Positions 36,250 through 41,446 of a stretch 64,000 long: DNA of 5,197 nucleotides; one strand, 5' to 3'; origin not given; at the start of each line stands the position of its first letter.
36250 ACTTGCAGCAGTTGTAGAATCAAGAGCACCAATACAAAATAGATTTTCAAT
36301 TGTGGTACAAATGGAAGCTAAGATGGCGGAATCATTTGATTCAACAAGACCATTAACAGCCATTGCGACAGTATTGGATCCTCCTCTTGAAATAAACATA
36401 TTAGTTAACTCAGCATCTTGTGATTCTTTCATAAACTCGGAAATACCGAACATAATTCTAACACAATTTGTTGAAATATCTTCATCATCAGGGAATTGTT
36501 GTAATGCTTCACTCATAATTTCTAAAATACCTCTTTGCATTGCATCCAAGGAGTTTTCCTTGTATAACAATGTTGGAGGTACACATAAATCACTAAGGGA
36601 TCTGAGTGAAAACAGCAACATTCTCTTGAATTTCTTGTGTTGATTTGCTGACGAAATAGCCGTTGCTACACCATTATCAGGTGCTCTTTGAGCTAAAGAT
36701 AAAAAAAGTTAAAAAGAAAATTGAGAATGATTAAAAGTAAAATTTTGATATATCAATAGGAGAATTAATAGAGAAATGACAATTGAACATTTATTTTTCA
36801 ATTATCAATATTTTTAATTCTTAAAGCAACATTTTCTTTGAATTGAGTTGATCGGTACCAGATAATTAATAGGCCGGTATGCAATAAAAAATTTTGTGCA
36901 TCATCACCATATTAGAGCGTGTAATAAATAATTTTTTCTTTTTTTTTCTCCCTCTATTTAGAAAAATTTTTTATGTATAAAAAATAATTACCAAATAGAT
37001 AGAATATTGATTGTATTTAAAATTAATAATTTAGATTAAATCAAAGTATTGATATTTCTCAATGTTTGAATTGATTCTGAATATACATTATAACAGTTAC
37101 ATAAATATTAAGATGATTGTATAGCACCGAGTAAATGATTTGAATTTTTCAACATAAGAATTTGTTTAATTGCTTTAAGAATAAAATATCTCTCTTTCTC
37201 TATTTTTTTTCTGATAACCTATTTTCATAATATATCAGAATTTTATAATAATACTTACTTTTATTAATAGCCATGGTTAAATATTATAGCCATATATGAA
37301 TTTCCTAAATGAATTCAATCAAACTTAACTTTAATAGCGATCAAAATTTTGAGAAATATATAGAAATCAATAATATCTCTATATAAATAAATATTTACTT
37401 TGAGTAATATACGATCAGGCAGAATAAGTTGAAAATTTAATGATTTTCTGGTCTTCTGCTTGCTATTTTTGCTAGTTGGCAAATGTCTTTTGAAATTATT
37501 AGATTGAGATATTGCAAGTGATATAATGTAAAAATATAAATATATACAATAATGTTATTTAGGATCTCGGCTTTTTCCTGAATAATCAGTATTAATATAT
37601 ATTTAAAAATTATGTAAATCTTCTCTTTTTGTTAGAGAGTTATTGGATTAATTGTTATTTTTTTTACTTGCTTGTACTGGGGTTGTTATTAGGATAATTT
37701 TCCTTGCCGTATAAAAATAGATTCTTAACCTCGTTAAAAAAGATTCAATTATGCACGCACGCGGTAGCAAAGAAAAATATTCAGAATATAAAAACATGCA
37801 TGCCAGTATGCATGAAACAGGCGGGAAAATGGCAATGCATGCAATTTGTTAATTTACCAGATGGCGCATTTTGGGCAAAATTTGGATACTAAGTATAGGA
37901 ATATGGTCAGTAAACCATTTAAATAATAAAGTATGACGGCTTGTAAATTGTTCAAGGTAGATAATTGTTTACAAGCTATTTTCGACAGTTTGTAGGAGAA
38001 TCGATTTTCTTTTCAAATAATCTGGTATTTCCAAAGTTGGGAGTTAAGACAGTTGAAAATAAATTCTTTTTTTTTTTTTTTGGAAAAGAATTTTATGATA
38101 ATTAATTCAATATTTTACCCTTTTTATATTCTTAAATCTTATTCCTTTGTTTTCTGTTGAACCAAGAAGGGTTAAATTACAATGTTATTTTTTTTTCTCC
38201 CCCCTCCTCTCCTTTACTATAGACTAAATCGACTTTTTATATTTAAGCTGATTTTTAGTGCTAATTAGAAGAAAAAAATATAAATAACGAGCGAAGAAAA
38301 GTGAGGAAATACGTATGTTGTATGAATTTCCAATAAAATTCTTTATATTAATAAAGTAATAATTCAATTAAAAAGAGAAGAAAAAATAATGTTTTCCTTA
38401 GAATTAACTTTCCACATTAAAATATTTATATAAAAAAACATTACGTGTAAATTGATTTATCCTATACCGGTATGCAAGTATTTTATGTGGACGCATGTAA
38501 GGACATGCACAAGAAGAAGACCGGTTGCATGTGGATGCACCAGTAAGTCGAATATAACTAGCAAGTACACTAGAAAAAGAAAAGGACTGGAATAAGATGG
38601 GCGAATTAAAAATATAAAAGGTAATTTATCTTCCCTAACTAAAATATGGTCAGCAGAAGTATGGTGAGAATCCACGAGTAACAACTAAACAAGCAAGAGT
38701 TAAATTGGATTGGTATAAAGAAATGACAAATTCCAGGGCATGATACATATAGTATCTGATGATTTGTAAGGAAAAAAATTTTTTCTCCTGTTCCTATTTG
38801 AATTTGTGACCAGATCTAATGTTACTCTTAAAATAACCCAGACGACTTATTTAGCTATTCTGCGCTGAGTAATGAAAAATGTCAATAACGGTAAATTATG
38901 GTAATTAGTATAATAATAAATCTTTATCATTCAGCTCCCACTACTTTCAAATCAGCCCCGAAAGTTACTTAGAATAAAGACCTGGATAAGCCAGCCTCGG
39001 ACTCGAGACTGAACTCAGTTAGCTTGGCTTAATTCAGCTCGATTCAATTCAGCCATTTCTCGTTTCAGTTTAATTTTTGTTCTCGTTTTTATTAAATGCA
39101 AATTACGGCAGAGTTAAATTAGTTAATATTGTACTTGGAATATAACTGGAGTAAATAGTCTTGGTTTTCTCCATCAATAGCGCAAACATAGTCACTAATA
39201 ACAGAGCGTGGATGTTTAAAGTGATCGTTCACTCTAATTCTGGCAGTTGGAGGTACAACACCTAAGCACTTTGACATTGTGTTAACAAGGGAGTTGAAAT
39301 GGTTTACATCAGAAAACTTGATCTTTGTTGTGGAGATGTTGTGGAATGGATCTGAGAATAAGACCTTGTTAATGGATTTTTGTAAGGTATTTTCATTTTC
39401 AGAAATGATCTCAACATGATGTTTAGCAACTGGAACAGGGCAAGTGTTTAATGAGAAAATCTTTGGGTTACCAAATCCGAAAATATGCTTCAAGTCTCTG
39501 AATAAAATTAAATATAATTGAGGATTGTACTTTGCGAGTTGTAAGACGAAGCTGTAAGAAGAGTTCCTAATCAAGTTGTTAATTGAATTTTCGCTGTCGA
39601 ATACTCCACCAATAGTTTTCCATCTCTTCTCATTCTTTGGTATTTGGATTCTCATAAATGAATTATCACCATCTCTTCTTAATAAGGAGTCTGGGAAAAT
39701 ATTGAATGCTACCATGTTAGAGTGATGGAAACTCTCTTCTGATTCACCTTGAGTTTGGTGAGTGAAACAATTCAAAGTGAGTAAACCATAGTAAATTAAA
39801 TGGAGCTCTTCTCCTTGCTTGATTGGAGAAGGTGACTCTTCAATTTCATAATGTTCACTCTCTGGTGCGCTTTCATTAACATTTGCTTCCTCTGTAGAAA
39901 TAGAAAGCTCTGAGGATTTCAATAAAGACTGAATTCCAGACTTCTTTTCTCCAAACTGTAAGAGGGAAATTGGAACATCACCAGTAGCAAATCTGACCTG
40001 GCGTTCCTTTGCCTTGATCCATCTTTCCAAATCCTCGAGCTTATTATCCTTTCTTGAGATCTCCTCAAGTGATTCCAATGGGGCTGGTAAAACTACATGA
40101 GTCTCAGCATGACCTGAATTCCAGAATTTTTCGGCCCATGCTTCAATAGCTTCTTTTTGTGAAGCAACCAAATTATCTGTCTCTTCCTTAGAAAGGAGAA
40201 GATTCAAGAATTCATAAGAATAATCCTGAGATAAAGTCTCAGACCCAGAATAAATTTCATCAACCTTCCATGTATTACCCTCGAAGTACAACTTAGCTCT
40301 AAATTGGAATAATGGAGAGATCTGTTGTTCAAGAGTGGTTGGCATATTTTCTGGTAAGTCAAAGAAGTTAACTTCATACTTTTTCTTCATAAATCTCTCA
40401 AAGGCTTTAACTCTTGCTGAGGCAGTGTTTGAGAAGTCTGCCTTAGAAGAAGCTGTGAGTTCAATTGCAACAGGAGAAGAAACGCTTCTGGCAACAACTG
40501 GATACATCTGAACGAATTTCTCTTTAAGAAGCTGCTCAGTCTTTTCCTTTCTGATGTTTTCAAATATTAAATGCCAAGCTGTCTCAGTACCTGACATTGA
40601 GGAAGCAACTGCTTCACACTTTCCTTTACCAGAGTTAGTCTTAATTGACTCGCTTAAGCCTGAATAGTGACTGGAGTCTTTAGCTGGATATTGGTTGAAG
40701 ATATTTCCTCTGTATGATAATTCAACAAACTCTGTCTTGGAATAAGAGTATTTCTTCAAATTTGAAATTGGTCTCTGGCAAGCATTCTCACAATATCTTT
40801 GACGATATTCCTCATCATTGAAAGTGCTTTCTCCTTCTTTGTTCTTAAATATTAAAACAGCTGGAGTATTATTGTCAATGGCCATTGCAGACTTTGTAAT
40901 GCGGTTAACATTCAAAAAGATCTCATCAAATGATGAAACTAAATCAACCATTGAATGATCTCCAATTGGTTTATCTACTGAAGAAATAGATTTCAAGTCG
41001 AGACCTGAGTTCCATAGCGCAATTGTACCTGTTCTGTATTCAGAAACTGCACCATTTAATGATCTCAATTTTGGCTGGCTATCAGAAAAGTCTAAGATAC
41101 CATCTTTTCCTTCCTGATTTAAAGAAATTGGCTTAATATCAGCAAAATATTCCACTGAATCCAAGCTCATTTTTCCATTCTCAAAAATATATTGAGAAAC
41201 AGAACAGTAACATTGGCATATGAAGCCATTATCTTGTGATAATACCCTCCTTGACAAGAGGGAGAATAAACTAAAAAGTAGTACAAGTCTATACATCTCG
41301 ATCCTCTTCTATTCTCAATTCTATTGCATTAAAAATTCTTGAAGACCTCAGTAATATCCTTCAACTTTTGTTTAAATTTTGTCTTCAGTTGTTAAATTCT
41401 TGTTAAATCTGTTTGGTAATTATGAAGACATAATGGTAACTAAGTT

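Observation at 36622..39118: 2.5-kb gene-free interval in a compact genome, with two separated promoter-like motif clusters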

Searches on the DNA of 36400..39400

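Call 5: search_rna_families(source=window, start=36400, end=39400, threshold=evalue, max_evalue=10)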
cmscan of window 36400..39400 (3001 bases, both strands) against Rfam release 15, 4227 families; matches with E-value up to 10: 1.
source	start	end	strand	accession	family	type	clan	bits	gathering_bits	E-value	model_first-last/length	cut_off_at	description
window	37801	37848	+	RF00215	Tombus_3_III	Cis-reg;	-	16.7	35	4.3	1-70/70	no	Tombus virus defective interfering (DI) RNA region 3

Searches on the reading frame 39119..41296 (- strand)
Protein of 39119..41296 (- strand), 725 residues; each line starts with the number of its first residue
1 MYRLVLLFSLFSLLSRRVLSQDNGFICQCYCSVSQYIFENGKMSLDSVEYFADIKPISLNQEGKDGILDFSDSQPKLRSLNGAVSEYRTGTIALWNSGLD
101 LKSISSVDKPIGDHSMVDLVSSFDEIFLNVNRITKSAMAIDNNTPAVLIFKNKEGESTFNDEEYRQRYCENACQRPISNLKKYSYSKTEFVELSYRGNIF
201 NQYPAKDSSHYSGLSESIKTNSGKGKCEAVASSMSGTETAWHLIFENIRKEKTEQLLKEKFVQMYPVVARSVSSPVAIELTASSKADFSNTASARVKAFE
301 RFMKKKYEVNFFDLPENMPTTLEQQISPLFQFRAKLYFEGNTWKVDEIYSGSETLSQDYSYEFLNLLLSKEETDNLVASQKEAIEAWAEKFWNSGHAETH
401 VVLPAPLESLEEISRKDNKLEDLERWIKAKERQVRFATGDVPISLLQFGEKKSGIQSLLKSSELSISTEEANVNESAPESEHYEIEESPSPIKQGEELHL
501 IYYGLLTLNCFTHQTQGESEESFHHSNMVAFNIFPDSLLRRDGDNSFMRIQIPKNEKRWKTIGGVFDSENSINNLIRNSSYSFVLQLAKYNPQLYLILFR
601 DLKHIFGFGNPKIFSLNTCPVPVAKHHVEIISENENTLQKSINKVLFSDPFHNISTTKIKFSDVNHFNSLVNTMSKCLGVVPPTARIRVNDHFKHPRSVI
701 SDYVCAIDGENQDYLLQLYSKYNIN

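Call 8: search_protein_families(library=pfam, proteins=[window:39119-41296:-])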
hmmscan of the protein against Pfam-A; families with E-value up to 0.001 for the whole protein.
window:39119-41296:- (725 aa): 0 families

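Call 10: find_homologous_proteins(query=window:39119-41296:-)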
Query window:39119-41296:- (725 aa): 11 proteins with E <= 0.001 among 8000 candidates.
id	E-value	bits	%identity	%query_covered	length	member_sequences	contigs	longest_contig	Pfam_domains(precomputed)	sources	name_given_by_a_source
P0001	0.0e+0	1630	100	100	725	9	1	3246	-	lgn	-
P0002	0.0e+0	1367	84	98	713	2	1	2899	-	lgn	-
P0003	0.0e+0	1365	82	100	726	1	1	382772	-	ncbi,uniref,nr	ncbi:uncharacterized protein cubi_02578 [Cryptosporidium ubiquitum]|uniref:Uncharacterized protein n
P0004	0.0e+0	1311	80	100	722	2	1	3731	-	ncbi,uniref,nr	ncbi:signal peptide-containing protein [Cryptosporidium canis]|uniref:Signal peptide-containing prot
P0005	0.0e+0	1205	72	100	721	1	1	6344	-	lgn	-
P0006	0.0e+0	1204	72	100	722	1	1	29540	-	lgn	-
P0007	0.0e+0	1027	67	94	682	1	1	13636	-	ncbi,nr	ncbi:putative low complexity protein with signal peptide [Cryptosporidium felis]|nr:putative low com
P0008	9.0e-252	856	53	100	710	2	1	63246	-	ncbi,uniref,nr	ncbi:putative low complexity with signal peptide [Cryptosporidium bovis]|uniref:putative low complex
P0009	1.0e-244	832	52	100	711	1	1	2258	-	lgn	-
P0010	6.8e-244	830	52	100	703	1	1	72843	-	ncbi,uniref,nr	ncbi:hypothetical protein FG386_002011 [Cryptosporidium ryanae]|uniref:uncharacterized protein n=1 T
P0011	1.2e-150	522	38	96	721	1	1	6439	-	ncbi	ncbi:hypothetical protein ACR3K2_38600 [Cryptosporidium serpentis]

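Call 11: find_encoding_contigs(protein=P0003, flank=10000, max_places=2)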
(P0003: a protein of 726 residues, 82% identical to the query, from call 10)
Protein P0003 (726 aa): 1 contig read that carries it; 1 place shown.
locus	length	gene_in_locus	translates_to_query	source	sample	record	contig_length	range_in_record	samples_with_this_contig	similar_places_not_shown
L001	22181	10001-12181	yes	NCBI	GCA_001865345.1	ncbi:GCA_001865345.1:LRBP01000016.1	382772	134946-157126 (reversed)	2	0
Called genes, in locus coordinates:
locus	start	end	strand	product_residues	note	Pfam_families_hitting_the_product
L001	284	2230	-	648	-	PF00249:Myb_DNA-binding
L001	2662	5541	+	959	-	-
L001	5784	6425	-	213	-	PF13893:RRM_5 (faint), PF00076:RRM_1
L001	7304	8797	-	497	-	PF12796:Ank_2, PF13857:Ank_5, PF12796:Ank_2, PF13637:Ank_4, PF13637:Ank_4, PF12796:Ank_2, PF13857:Ank_5, PF10258:PHAX_RNA-bd, +10 more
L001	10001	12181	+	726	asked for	-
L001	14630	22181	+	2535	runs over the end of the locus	-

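Call 12: find_encoding_contigs(protein=P0006, flank=10000, max_places=2)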
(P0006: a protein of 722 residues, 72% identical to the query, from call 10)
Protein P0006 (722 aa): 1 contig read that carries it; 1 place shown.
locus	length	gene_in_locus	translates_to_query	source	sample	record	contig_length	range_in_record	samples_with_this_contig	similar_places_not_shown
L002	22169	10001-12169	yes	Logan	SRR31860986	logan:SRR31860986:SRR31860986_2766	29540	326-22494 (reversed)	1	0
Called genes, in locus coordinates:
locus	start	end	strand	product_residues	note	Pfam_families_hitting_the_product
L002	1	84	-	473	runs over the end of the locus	-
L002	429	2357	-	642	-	PF00249:Myb_DNA-binding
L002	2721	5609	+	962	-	-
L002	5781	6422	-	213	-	PF13893:RRM_5 (faint), PF00076:RRM_1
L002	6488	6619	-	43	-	-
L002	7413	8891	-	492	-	PF12796:Ank_2, PF00023:Ank (weak), PF12796:Ank_2, PF13857:Ank_5, PF13637:Ank_4, PF13637:Ank_4, PF12796:Ank_2, PF10258:PHAX_RNA-bd, +8 more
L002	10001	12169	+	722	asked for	-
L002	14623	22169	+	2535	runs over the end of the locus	PF23744:ARM_LRRK2 (faint)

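Call 13: find_encoding_contigs(protein=P0007, flank=10000, max_places=2)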
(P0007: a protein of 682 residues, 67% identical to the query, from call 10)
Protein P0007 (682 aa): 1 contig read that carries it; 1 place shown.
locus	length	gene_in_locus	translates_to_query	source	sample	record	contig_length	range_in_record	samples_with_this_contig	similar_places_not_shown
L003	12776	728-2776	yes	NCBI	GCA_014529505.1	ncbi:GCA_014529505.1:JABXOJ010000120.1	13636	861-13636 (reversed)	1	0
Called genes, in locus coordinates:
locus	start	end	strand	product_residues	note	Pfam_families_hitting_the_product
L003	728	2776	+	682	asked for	-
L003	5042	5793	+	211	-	-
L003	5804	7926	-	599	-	-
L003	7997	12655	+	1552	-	PF23744:ARM_LRRK2 (weak)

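Call 14: find_encoding_contigs(protein=P0008, flank=10000, max_places=2)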
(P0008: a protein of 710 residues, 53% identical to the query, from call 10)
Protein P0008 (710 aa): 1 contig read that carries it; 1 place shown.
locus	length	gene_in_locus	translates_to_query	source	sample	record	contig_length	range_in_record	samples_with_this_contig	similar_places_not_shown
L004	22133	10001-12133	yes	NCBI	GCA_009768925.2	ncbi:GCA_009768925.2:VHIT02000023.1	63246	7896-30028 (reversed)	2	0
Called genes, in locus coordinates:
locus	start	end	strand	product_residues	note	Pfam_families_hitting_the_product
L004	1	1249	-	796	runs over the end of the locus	PF00249:Myb_DNA-binding (weak)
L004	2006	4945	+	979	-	PF02263:GBP (faint)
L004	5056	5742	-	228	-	PF13893:RRM_5 (faint), PF22976:RRM_10 (faint), PF00076:RRM_1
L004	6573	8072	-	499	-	PF12796:Ank_2, PF13637:Ank_4 (weak), PF12796:Ank_2, PF13637:Ank_4, PF00023:Ank, PF13857:Ank_5, PF13637:Ank_4, PF10258:PHAX_RNA-bd, +8 more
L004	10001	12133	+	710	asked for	-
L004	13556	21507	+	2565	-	-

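Call 15: find_encoding_contigs(protein=P0010, flank=10000, max_places=2)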
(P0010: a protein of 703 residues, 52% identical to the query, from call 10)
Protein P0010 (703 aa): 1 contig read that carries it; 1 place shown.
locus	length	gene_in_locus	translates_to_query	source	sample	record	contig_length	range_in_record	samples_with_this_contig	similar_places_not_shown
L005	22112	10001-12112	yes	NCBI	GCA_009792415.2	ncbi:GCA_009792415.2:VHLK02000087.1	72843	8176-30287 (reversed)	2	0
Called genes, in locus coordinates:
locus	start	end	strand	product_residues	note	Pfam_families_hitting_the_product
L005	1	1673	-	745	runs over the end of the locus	PF00249:Myb_DNA-binding (weak)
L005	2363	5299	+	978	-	PF02263:GBP (faint)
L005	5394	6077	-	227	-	PF13893:RRM_5 (faint), PF22976:RRM_10 (faint), PF00076:RRM_1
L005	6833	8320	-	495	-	PF12796:Ank_2, PF13637:Ank_4 (weak), PF12796:Ank_2, PF13637:Ank_4, PF00023:Ank, PF13637:Ank_4, PF12796:Ank_2, PF10258:PHAX_RNA-bd, +8 more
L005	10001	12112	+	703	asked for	-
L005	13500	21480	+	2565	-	PF24742:ARM_CUL7_CUL9 (faint)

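Call 16: find_encoding_contigs(protein=P0005, flank=10000, max_places=2)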
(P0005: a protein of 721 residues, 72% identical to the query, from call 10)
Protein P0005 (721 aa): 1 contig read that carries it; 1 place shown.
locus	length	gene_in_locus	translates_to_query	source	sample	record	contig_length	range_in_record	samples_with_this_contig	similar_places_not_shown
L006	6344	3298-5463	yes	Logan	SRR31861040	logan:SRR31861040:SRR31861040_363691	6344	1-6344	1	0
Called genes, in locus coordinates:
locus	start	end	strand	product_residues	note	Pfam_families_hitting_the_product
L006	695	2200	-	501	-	PF12796:Ank_2, PF13637:Ank_4 (weak), PF00023:Ank (weak), PF13637:Ank_4 (weak), PF12796:Ank_2, PF12796:Ank_2, PF13637:Ank_4, PF10258:PHAX_RNA-bd, +4 more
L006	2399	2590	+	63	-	-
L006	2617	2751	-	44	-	-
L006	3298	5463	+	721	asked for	-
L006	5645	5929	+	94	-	-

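Call 17: find_encoding_contigs(protein=P0011, flank=10000, max_places=2)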
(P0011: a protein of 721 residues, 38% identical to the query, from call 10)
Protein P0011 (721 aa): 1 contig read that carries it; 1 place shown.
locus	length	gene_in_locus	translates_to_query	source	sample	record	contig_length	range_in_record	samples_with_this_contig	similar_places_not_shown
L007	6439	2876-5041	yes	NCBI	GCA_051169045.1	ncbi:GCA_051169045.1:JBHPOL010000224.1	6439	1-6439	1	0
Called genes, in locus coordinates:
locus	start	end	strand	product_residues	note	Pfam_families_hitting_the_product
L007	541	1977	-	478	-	PF12796:Ank_2, PF00023:Ank, PF13857:Ank_5, PF12796:Ank_2, PF13637:Ank_4, PF13857:Ank_5, PF12796:Ank_2, PF13637:Ank_4, +5 more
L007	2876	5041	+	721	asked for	-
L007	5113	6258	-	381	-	PF05653:Mg_trans_NIPA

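Call 18: find_encoding_contigs(protein=P0004, flank=10000, max_places=2)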
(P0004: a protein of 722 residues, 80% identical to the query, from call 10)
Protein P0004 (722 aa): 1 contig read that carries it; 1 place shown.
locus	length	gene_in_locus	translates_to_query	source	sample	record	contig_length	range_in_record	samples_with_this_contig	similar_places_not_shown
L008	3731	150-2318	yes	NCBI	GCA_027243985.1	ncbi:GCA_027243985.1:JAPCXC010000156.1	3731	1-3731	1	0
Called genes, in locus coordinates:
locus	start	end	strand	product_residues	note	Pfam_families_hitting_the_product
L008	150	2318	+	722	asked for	-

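Call 35: find_encoding_contigs(protein=P0015, flank=10000, max_places=1)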
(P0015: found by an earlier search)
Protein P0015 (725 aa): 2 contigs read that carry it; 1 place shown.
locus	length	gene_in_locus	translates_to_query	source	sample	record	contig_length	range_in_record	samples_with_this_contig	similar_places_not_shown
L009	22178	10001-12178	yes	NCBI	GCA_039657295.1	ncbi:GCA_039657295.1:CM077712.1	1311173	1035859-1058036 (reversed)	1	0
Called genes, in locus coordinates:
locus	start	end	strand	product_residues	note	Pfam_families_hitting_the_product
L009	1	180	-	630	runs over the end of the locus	-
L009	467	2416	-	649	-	PF00249:Myb_DNA-binding (weak)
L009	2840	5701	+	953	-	-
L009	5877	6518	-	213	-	PF13893:RRM_5 (faint), PF00076:RRM_1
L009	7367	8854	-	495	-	PF12796:Ank_2, PF13637:Ank_4 (weak), PF12796:Ank_2, PF13637:Ank_4, PF13637:Ank_4, PF12796:Ank_2, PF13857:Ank_5, PF10258:PHAX_RNA-bd, +7 more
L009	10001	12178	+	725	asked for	-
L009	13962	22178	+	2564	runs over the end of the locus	PF23744:ARM_LRRK2 (faint)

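Call 36: find_encoding_contigs(protein=P0016, flank=10000, max_places=1)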
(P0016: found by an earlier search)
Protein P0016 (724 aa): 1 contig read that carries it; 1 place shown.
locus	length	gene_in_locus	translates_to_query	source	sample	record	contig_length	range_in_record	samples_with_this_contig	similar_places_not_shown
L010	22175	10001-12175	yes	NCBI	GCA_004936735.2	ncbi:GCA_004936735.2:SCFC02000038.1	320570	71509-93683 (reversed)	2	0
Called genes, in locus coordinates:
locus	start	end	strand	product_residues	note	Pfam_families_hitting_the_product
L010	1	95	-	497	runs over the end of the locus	-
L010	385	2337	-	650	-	PF00249:Myb_DNA-binding (weak)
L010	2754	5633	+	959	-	PF02263:GBP (weak)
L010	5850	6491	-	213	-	PF13893:RRM_5 (faint), PF00076:RRM_1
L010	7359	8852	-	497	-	PF12796:Ank_2, PF13637:Ank_4 (weak), PF13857:Ank_5, PF12796:Ank_2, PF13637:Ank_4, PF13857:Ank_5, PF13637:Ank_4, PF10258:PHAX_RNA-bd, +8 more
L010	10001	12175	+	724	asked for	-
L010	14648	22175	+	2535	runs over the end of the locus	-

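Call 43: find_encoding_contigs(protein=P0001, flank=10000, max_places=10)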
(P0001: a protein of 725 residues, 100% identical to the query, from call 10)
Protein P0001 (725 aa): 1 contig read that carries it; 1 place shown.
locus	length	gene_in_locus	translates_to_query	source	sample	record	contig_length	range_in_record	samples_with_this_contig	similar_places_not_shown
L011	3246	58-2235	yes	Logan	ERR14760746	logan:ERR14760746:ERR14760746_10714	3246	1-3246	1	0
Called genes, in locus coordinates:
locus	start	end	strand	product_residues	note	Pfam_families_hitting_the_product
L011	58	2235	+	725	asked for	-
